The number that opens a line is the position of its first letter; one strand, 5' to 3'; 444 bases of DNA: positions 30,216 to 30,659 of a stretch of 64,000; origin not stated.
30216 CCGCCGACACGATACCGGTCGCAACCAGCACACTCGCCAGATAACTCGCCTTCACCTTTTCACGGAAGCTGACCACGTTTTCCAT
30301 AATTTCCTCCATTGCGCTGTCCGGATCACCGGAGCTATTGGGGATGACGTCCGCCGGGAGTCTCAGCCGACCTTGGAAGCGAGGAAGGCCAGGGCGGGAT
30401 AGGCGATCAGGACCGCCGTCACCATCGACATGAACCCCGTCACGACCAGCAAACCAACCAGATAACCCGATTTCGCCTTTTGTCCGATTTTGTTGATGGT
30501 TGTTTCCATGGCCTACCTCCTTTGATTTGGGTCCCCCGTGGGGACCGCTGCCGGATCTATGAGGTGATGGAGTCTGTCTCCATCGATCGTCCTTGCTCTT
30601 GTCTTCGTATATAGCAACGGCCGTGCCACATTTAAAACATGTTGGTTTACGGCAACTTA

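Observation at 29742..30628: Sigma54-driven tandem array of four paralogous small hydrophobic peptide genes missed by the ORF track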

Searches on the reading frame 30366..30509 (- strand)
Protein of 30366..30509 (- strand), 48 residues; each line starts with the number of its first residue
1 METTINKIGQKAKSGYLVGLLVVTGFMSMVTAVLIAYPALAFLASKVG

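Call 6: search_protein_families(library=pfam, proteins=[window:30366-30509:-], max_evalue=10)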
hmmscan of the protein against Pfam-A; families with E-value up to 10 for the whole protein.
seq(48 aa): 1 family
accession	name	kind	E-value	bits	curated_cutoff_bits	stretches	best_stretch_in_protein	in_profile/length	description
PF25659.1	YohP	-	0.0059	16.9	27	1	17-29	14-26/28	Membrane protein YohP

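Call 7: search_protein_families(library=ncbifam, proteins=[window:30366-30509:-], max_evalue=10)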
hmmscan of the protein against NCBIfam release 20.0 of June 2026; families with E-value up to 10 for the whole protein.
seq(48 aa): 1 family
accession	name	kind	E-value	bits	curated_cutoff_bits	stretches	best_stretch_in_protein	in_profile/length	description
NF011345.0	PRK14762.1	equivalog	0.053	13.5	58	1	16-30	12-26/27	small membrane protein YohP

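Call 9: find_homologous_proteins(query=A1, max_evalue=0.01)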
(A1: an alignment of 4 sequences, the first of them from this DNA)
Query A1 (4 sequences) (48 aa, profile of the alignment): 14 proteins with E <= 0.01 among 476 candidates.
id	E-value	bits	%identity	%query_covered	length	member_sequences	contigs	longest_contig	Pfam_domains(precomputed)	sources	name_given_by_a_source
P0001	1.3e-24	104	54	100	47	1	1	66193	-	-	-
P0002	5.0e-24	102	52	100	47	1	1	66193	-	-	-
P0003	4.2e-23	99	100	100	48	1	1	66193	-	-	-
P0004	5.7e-22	95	88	100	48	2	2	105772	-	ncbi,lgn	-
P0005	1.2e-20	91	67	94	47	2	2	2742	-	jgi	jgi:hypothetical protein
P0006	2.8e-20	90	71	85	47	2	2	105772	-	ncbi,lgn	-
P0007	7.4e-20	88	75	100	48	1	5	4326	-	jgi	jgi:hypothetical protein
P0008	2.1e-19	87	79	98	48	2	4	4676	-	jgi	jgi:hypothetical protein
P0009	3.3e-19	86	75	100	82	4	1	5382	-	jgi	jgi:hypothetical protein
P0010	7.1e-19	85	63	100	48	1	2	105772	-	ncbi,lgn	-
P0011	3.2e-18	83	48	100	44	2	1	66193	-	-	-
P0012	1.1e-8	53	45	83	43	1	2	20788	-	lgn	-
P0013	1.2e-6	46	42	90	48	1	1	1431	-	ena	-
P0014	1.7e-4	39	54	73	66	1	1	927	-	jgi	-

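Call 12: find_encoding_contigs(protein=P0004, flank=10000, max_places=4)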
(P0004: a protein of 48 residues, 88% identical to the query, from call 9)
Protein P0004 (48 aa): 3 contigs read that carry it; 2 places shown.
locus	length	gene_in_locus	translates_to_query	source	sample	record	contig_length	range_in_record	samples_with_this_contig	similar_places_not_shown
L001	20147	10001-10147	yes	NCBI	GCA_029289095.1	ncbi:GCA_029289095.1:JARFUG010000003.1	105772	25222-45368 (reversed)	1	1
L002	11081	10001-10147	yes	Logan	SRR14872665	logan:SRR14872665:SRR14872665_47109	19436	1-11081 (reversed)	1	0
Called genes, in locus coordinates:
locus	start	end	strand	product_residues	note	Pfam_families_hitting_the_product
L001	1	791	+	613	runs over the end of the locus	PF20695:UbiD_N, PF01977:UbiD, PF20696:UbiD_C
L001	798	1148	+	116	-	PF11225:DUF3024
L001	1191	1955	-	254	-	PF01061:ABC2_membrane, PF12698:ABC2_membrane_3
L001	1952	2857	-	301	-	PF00005:ABC_tran, PF13304:AAA_21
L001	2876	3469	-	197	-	PF18955:DUF5698, PF10035:DUF2179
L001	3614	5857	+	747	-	PF00614:PLDc (weak), PF13091:PLDc_2, PF00614:PLDc (weak), PF09335:VTT_dom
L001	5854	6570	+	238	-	PF23226:Exo_endo_phos_PGAP2IP, PF03372:Exo_endo_phos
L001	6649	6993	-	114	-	PF12732:YtxH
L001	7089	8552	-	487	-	PF03264:Cytochrom_NNT (weak)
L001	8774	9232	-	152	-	PF13411:MerR_1, PF00376:MerR, PF12728:HTH_17 (weak)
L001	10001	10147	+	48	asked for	-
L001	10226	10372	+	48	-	-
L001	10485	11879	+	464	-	PF00989:PAS, PF08448:PAS_4, PF13188:PAS_8 (weak), PF13426:PAS_9, PF00158:Sigma54_activat, PF14532:Sigma54_activ_2, PF07728:AAA_5, PF25601:AAA_lid_14, +2 more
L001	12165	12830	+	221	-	-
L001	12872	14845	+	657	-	PF14522:Cytochrome_C7 (faint), PF14537:Cytochrom_c3_2 (weak)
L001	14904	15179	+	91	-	-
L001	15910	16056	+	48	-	-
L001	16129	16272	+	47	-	-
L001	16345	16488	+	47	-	-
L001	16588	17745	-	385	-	PF03264:Cytochrom_NNT, PF02085:Cytochrom_CIII (faint), PF14537:Cytochrom_c3_2 (faint), PF22113:Mtrc-MtrF_II-IV_dom (faint), PF14522:Cytochrome_C7 (weak)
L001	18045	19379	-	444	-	PF03916:NrfD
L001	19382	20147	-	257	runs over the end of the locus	PF12838:Fer4_7, PF13183:Fer4_8 (weak), PF13247:Fer4_11, PF13187:Fer4_9 (weak), PF13237:Fer4_10 (weak), PF12797:Fer4_2 (weak), PF00037:Fer4, PF12837:Fer4_6 (weak), +5 more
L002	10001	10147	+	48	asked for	-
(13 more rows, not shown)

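Call 13: find_encoding_contigs(protein=P0012, flank=10000, max_places=4)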
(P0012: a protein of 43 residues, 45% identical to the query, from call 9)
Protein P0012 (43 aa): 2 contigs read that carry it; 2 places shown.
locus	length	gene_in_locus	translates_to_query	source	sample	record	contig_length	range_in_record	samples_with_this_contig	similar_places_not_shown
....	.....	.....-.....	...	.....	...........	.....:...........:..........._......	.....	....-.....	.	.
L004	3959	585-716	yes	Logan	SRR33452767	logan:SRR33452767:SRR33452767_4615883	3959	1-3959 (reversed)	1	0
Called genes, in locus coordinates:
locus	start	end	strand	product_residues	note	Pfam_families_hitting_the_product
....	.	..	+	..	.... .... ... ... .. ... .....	-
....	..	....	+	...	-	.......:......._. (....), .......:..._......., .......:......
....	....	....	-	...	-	-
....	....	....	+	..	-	-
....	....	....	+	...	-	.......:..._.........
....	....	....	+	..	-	-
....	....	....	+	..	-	-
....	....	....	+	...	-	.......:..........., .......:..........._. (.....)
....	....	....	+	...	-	-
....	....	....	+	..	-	-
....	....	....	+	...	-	-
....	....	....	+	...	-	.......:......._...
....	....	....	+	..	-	-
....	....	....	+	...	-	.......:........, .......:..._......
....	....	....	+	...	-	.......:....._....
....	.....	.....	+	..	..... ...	-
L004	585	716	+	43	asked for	-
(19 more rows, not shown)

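Call 17: find_related_loci(query=A2, collection=genome_contigs, flank=10000)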
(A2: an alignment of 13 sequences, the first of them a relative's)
Query A2 (48 aa) in genome_contigs; peptide patterns used: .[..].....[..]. (x = any residue, [..] = any of these).
27 stretches matched a pattern; 2 encode a relative of the query (tblastn E <= 1e-3); 1 distinct loci.
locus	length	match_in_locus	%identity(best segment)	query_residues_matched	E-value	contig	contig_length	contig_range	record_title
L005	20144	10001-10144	88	1-48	5e-24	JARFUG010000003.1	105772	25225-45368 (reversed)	MAG: Desulfuromonadales bacterium isolate QDN-W04B-4228_sbin_13 NODE_157_length_105772_cov_28.963137, whole genome shotg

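Call 18: find_related_loci(query=A2, collection=viral_contigs, flank=10000)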
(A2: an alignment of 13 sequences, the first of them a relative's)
Query A2 (48 aa) in viral_contigs; peptide patterns used: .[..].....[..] (x = any residue, [..] = any of these).
40 stretches matched a pattern, but none encodes a relative of the query by tblastn (E <= 1e-3).

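Call 24: find_encoding_contigs(protein=P0009, flank=6000, max_places=4)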
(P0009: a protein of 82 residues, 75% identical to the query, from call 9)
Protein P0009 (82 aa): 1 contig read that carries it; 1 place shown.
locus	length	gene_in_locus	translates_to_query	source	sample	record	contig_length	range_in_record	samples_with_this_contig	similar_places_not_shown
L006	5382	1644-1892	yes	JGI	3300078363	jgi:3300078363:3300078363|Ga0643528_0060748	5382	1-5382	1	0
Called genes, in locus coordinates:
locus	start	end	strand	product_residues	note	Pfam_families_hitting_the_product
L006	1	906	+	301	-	?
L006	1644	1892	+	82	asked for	-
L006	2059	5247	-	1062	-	PF00873:ACR_tran, PF03176:MMPL (faint)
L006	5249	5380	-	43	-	?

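Call 25: find_encoding_contigs(protein=P0008, flank=6000, max_places=5)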
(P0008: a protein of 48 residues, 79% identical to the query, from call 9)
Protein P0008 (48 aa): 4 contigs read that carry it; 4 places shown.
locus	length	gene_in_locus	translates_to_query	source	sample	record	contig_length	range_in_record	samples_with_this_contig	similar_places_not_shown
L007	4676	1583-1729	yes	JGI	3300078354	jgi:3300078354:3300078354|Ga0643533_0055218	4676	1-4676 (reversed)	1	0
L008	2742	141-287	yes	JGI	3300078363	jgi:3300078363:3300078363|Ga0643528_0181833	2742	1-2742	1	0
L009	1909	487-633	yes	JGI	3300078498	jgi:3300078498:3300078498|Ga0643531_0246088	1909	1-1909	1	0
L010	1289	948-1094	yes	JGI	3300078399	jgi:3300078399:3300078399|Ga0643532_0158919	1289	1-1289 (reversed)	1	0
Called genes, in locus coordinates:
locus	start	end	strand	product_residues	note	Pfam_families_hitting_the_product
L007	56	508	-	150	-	PF12728:HTH_17 (weak), PF13411:MerR_1, PF00376:MerR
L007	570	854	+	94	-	-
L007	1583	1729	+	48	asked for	-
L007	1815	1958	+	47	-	-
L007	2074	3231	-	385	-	PF03264:Cytochrom_NNT, PF22113:Mtrc-MtrF_II-IV_dom (faint), PF02085:Cytochrom_CIII (faint), PF13435:Cytochrome_C554 (faint), PF14537:Cytochrom_c3_2 (faint), PF14522:Cytochrome_C7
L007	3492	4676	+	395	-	?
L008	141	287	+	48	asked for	-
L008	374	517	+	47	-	-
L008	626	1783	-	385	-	PF03264:Cytochrom_NNT, PF22113:Mtrc-MtrF_II-IV_dom (faint), PF02085:Cytochrom_CIII (faint), PF14537:Cytochrom_c3_2 (faint), PF14522:Cytochrome_C7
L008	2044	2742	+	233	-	?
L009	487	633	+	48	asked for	-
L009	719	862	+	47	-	-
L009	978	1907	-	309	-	?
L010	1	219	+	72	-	?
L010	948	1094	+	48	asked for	-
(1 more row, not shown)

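Call 26: find_encoding_contigs(protein=P0005, flank=6000, max_places=4)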
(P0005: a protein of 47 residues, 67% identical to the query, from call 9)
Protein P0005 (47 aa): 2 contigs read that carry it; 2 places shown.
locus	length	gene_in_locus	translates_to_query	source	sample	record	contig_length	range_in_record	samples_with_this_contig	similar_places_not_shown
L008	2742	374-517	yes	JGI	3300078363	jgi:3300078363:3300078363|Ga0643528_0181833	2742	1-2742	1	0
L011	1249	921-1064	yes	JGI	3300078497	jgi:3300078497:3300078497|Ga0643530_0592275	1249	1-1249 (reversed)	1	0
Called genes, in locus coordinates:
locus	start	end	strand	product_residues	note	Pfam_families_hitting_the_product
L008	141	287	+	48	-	-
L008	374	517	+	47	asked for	-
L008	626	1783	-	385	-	PF03264:Cytochrom_NNT, PF22113:Mtrc-MtrF_II-IV_dom (faint), PF02085:Cytochrom_CIII (faint), PF14537:Cytochrom_c3_2 (faint), PF14522:Cytochrome_C7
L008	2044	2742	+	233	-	?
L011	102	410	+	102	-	-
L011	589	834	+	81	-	-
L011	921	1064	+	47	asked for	-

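Call 27: search_protein_representatives(alignment_id=A2)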
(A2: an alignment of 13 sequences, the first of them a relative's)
Query: 13 sequences, 47 profile positions. Proteins with E-value up to 0.001 (for the whole library): 56; up to 1e-10: 14; up to 1e-30: 0. The best 56 are listed.
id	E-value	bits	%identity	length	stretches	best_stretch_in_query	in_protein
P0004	3.6e-21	90.8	-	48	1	1-47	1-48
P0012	2.0e-15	72.4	-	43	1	6-47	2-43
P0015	4.2e-14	68.2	-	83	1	2-47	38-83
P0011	4.2e-14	68.1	-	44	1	1-47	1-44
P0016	1.6e-13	66.3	-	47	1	1-46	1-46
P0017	5.4e-13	64.6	-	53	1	6-46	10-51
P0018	6.4e-13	64.4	-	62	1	3-46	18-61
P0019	6.6e-13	64.3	-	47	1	7-47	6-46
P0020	2.2e-12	62.7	-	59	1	6-45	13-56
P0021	6.9e-12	61.1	-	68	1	1-46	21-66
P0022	1.1e-11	60.5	-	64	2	6-46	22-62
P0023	1.5e-11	59.9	-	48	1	1-46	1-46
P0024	6.3e-11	58.0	-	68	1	3-46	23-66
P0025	1.0e-10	57.3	-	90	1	1-46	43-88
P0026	1.1e-10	57.2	-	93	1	1-46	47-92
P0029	2.3e-10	56.2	-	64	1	7-46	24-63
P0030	4.2e-10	55.3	-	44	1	7-46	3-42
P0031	7.5e-10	54.5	-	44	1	5-46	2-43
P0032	1.4e-09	53.7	-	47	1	1-46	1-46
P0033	2.0e-09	53.2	-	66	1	6-46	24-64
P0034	3.6e-09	52.4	-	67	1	7-46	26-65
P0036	4.6e-09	52.0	-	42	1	9-46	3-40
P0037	5.2e-09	51.9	-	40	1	10-46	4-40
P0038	5.3e-09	51.8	-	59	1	13-46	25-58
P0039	5.3e-09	51.8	-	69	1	4-46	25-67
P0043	2.3e-08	49.8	-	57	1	5-45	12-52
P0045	3.0e-08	49.4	-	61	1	7-46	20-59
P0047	1.9e-07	46.8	-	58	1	13-46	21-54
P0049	5.1e-07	45.5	-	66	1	9-46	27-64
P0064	4.5e-04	36.1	-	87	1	10-45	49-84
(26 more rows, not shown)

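Call 30: list_cluster_members(proteins=[P0016, P0019, P0023, P0030, P0031, P0032, P0036, P0037, P0017, P0020])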
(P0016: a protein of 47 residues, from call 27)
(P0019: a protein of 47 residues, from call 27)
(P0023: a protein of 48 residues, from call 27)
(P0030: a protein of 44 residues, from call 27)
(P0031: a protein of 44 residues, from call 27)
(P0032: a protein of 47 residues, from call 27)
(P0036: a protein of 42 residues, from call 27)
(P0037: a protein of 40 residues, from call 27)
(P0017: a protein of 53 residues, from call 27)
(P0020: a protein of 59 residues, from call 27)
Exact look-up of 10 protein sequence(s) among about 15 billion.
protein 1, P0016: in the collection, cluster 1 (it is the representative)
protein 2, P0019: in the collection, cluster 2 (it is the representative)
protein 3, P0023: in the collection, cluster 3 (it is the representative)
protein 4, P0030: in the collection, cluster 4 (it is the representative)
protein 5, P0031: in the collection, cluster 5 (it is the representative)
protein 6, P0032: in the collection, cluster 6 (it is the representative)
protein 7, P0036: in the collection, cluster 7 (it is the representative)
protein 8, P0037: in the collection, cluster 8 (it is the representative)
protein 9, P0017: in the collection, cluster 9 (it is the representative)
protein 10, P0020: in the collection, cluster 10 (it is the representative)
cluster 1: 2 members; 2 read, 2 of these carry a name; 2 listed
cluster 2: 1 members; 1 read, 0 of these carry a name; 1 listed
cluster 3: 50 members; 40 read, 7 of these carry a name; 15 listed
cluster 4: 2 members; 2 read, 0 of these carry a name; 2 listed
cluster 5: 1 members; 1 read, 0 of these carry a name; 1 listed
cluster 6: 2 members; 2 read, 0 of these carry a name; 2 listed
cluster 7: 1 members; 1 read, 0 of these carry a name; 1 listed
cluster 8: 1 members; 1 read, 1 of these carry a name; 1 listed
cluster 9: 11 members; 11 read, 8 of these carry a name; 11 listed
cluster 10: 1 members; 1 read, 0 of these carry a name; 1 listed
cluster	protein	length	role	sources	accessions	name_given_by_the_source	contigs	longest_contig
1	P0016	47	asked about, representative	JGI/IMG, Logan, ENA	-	hypothetical protein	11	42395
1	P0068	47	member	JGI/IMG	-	hypothetical protein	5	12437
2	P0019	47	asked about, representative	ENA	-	-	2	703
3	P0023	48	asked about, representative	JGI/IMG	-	-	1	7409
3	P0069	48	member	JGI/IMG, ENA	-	hypothetical protein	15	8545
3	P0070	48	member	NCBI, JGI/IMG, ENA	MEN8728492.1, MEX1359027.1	MAG: hypothetical protein AB1Z51_01665 [Desulfuromonadales bacterium]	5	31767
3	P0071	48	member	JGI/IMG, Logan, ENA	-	hypothetical protein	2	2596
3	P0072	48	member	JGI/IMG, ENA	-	hypothetical protein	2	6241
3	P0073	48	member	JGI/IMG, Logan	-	hypothetical protein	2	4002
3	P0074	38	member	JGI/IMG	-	hypothetical protein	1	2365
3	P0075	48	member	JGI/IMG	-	hypothetical protein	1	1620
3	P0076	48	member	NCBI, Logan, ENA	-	-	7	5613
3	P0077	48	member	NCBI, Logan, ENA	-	-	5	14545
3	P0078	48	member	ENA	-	-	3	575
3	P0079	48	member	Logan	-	-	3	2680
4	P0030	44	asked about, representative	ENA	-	-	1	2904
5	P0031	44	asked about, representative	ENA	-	-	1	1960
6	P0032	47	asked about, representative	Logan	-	-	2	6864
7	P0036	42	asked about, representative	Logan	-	-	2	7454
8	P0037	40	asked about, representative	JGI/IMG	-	hypothetical protein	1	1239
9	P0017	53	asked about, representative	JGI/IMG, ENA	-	hypothetical protein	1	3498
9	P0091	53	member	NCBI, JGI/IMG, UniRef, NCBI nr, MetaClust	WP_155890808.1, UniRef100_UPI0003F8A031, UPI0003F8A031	hypothetical protein [Desulfuromonas sp. TF] | hypothetical protein | hypothetical protein n=1 Tax=Desulfuromonas sp. TF TaxID=1232410 RepID=UPI0003F8A031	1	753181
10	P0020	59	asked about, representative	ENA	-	-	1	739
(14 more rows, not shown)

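Call 31: find_homologous_proteins(query=A4, max_evalue=0.001)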
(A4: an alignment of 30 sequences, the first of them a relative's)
Query A4 (30 sequences) (48 aa, profile of the alignment): 419 proteins with E <= 0.001 among 3629 candidates; the best 120 are listed.
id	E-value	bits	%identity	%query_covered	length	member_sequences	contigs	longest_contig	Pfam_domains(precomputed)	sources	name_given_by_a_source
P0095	1.4e-18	84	52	92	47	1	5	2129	-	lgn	-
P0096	1.9e-18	83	48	92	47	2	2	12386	-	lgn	-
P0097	2.4e-18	83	51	85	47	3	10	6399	-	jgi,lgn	jgi:hypothetical protein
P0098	5.8e-18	82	50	92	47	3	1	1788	-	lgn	-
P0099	7.6e-18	82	39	92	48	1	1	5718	-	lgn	-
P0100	1.3e-17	81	52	96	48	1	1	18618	-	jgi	jgi:hypothetical protein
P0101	1.7e-17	80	45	92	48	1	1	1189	-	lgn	-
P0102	1.8e-17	80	48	92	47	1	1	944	-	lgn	-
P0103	2.1e-17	80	45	92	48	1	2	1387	-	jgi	jgi:hypothetical protein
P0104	2.3e-17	80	42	90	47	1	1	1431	-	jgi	jgi:hypothetical protein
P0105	2.8e-17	80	43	92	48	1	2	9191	-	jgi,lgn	jgi:hypothetical protein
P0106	3.4e-17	79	53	79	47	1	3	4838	-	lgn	-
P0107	4.2e-17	79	49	98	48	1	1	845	-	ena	-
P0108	4.6e-17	79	49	98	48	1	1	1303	-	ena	-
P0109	5.5e-17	79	52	88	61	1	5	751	-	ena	-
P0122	1.2e-16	78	45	92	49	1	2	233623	-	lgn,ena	-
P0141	4.0e-16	76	49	98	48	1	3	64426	-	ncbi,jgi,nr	ncbi:MAG: hypothetical protein JRE16_08020 [Deltaproteobacteria bacterium]|jgi:hypothetical protein|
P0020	4.1e-16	76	44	94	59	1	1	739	-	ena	-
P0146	5.9e-16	75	43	96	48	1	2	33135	-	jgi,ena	jgi:phage-related minor tail protein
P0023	1.9e-15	74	43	96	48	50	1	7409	-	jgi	-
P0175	1.9e-15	74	51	98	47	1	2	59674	-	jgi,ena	-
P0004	2.8e-15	73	88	100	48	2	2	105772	-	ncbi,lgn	-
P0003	3.6e-15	73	100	100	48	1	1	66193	-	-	-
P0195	4.1e-15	73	43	98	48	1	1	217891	-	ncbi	-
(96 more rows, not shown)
